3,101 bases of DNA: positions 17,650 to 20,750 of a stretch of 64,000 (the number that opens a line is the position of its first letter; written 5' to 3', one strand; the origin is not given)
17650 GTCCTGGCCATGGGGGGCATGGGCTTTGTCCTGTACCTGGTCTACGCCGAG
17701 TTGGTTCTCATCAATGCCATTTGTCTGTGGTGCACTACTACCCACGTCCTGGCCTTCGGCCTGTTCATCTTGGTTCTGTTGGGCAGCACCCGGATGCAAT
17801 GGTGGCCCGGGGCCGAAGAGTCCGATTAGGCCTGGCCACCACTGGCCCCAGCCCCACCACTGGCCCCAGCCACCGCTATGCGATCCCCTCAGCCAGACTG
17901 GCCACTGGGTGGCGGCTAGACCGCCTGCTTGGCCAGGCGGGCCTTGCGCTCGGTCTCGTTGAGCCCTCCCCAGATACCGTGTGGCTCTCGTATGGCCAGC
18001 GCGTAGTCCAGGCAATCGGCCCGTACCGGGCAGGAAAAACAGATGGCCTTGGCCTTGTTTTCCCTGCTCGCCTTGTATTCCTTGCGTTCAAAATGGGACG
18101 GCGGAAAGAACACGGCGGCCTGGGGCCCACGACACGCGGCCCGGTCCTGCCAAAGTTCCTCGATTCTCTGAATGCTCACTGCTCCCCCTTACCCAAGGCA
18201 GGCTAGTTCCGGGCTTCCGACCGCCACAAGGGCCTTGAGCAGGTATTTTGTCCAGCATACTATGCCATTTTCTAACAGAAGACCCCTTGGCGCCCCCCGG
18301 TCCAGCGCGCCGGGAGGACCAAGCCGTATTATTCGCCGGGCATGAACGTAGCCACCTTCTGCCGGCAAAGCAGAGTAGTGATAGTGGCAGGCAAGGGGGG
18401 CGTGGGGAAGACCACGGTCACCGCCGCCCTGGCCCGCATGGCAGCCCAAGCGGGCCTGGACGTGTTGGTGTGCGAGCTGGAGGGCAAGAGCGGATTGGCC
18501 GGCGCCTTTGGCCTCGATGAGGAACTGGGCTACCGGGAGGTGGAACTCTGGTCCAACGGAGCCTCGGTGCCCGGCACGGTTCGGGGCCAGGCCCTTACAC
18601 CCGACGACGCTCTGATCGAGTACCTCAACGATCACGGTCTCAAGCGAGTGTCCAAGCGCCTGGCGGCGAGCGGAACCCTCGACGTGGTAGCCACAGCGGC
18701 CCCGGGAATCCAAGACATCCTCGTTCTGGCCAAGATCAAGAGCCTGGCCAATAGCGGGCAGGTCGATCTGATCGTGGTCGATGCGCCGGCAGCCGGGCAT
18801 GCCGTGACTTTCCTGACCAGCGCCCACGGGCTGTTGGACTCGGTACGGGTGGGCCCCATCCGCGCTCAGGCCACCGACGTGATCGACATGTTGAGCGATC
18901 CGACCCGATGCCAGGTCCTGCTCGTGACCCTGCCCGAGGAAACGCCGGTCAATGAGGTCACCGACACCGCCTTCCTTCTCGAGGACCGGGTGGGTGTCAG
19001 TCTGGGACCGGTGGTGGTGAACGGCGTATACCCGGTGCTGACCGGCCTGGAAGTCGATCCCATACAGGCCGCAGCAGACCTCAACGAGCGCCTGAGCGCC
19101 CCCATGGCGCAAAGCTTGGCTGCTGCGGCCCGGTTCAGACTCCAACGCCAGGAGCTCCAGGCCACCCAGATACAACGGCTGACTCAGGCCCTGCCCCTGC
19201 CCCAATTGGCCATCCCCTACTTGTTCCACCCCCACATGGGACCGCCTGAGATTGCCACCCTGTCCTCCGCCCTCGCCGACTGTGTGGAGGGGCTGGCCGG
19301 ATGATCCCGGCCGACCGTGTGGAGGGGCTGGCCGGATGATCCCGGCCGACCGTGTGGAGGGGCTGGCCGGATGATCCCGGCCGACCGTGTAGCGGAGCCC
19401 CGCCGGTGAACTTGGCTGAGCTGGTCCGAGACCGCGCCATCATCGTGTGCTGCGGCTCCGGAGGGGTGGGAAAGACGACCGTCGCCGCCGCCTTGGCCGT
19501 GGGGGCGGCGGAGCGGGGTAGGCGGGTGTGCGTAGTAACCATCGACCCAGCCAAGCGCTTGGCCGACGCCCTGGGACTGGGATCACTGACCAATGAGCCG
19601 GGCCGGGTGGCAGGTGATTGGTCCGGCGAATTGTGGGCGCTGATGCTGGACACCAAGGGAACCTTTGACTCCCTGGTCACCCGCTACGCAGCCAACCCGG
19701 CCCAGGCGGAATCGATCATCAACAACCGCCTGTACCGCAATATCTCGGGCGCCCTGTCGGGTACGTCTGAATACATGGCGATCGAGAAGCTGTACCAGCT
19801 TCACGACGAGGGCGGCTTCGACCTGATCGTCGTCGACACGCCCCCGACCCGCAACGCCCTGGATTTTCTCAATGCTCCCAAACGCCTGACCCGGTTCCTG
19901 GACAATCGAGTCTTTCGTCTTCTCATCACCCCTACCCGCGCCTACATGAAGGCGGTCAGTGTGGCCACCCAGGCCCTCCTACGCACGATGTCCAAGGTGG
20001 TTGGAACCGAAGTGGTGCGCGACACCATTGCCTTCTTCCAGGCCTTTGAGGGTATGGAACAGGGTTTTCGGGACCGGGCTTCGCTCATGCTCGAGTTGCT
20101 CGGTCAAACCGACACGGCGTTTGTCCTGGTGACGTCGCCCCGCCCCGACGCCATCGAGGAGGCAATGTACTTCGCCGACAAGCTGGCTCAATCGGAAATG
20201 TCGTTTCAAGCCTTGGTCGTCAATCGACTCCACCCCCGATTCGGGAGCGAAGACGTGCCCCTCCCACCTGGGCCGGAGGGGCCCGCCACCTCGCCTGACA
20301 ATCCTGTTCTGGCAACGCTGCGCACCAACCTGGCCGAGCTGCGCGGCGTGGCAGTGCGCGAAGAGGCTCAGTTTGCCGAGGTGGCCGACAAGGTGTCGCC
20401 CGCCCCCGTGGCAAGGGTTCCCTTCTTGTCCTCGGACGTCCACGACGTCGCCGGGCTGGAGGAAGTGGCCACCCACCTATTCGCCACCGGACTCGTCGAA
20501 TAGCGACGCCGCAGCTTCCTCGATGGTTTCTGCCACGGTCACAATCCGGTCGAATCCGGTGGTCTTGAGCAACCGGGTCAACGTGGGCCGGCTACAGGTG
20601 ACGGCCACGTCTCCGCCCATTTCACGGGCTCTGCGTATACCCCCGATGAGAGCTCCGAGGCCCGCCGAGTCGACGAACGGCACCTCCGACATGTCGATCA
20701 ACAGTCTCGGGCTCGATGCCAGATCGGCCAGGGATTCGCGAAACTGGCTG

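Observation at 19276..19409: Perfect 35-bp triplication forms a relay of stop-start overlaps between the two ArsA/Get3-like ATPase genes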

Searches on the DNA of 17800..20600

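Call 34: search_rna_families(source=window, start=17800, end=20600, threshold=evalue, max_evalue=1)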
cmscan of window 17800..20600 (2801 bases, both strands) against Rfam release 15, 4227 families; matches with E-value up to 1: 2.
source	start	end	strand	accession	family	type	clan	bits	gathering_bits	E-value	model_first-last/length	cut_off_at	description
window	17848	17881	-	RF00523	Prion_pknot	Cis-reg;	-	21.8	39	0.6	1-40/40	no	Prion pseudoknot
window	17868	17917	-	RF02939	COG2908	Cis-reg;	-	21.2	58.7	0.021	1-45/45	no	COG2908 RNA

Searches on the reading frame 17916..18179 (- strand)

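Call 4: search_protein_families(library=pfam, proteins=[window:17916-18179:-])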
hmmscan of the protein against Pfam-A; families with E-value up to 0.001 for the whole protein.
window:17916-18179:- (87 aa): 1 family
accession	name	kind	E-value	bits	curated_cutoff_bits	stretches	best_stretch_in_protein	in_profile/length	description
PF02467.21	Whib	-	1.2e-23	83.8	23.6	1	10-80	1-64/65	Transcription factor WhiB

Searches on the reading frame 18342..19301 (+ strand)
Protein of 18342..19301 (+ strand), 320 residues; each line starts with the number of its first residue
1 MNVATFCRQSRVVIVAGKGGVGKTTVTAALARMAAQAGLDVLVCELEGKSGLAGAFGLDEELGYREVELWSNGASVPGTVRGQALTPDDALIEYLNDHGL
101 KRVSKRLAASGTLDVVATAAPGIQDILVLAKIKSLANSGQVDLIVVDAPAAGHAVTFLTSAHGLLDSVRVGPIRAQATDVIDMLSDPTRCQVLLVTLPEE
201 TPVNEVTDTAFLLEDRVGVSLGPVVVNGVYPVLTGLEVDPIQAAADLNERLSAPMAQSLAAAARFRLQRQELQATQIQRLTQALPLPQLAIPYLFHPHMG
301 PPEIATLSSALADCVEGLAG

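Call 4: search_protein_families(library=pfam, proteins=[window:18342-19301:+])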
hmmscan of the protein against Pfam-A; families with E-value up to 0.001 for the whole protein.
window:18342-19301:+ (320 aa): 6 families
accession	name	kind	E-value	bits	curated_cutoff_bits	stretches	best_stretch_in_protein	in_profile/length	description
PF02374.21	ArsA_ATPase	-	5.2e-20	72.3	24.3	1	11-160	2-144/305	Anion-transporting ATPase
PF01656.29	CbiA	-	6.9e-10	39.4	25.4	1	12-58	1-47/125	CobQ/CobB/MinD/ParA nucleotide binding domain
PF13614.12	AAA_31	-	2.6e-06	27.9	27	1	12-61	4-53/177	AAA domain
PF10609.15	ParA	-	2.3e-05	24.4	27.1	1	11-49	5-45/246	NUBPL iron-transfer P-loop NTPase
PF13604.12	AAA_30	-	0.00037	20.7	27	1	5-48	12-56/191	AAA domain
PF20720.3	nSTAND3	-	0.00047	20.3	27.2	1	7-44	14-51/155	Novel STAND NTPase 3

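Call 5: search_protein_families(library=ncbifam, proteins=[window:18342-19301:+])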
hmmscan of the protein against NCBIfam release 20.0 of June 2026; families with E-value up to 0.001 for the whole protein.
window:18342-19301:+ (320 aa): 15 families
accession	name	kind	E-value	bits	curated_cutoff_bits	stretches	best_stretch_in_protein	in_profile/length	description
NF053622.1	ATPseBagAMYCTU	equivalog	5.3e-43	147.7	400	1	8-263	5-259/325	ATPase BagA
NF053621.1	ATPseBagBMYCTU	equivalog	4.8e-21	75.3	521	1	8-160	10-160/371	ATPase BagB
TIGR00345.1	GET3_arsA_TRC40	subfamily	1.8e-18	67.1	135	2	15-159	2-144/299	TRC40/GET3/ArsA family transport-energizing ATPase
NF041417.1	ArsA_halo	exception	4.5e-14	52.1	800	1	9-231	332-560/617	arsenical pump-driving ATPase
TIGR04291.1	arsen_driv_ArsA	equivalog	6.6e-14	51.5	650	2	119-207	412-502/565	arsenical pump-driving ATPase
TIGR03371.1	cellulose_yhjQ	equivalog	4.2e-09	36.2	157.85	1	11-61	3-53/246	cellulose biosynthesis protein BcsQ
NF041546.1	ParA_partition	equivalog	8e-07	28.8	180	1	13-46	3-36/203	ParA family partition ATPase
TIGR01969.1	minD_arch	subfamily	2.9e-06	26.6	201.75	1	12-44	3-35/251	cell division ATPase MinD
NF050088.1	Get3_fold_NosAFP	equivalog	5.5e-06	25.6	325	1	12-154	4-139/364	Get3/ArsA fold putative tail anchor-mediating ATPase NosAFP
TIGR01968.1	minD_bact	equivalog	9.6e-06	25.1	212.9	1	12-59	4-52/261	septum site-determining protein MinD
NF041136.1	MrpORP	equivalog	1.2e-05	24.8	450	1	10-43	6-39/365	iron-sulfur cluster carrier protein MrpORP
TIGR03453.1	partition_RepA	equivalog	2.3e-05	23.4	348.45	1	12-67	107-162/387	plasmid partitioning protein RepA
TIGR03815.1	CpaE_hom_Actino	equivalog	3.9e-05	22.9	154.45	1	12-162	114-246/340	septum site-determining protein Ssd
NF008079.0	PRK10818.1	equivalog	0.0002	20.8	508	1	12-49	5-43/270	septum site-determining protein MinD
NF038214.1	IS21_help_AAA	equivalog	0.00037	20.2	200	1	5-44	85-124/232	IS21-like element helper ATPase IstB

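Call 6: find_encoding_contigs(protein=window:18342-19301:+, flank=3000, max_places=10)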
Protein window:18342-19301:+ (320 aa): 2 contigs read that carry it; 1 place shown.
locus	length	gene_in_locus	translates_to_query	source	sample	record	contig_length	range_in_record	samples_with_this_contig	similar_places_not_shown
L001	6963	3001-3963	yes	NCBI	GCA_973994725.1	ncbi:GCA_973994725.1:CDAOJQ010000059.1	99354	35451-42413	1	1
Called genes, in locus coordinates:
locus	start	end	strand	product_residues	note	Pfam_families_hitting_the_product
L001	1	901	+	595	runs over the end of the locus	-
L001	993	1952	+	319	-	PF06053:DUF929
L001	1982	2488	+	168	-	PF07884:VKOR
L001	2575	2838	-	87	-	PF02467:Whib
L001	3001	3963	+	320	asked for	PF02374:ArsA_ATPase, PF10609:ParA (faint), PF13614:AAA_31 (weak), PF01656:CbiA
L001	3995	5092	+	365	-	PF01656:CbiA, PF02374:ArsA_ATPase, PF03308:MeaB (faint), PF10609:ParA (weak), PF13614:AAA_31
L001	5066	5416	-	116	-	PF01740:STAS, PF13466:STAS_2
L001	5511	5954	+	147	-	PF00072:Response_reg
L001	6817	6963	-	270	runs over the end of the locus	PF04655:APH_6_hur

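Call 22: list_cluster_members(proteins=[window:18342-19301:+, P0001, L083:1972-2931:+])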
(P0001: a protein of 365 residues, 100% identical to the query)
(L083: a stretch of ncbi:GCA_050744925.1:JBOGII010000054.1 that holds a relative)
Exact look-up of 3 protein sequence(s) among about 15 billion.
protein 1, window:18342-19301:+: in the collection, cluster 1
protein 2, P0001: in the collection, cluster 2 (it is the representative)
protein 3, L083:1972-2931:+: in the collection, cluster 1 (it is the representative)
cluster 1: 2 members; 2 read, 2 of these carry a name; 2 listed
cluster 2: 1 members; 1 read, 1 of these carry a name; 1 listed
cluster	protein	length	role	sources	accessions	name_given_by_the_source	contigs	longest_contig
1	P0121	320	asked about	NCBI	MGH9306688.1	MAG: ArsA family ATPase [Acidimicrobiales bacterium]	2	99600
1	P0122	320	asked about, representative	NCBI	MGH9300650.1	MAG: ArsA family ATPase [Acidimicrobiales bacterium]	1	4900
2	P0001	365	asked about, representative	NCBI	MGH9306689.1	MAG: ArsA family ATPase [Acidimicrobiales bacterium]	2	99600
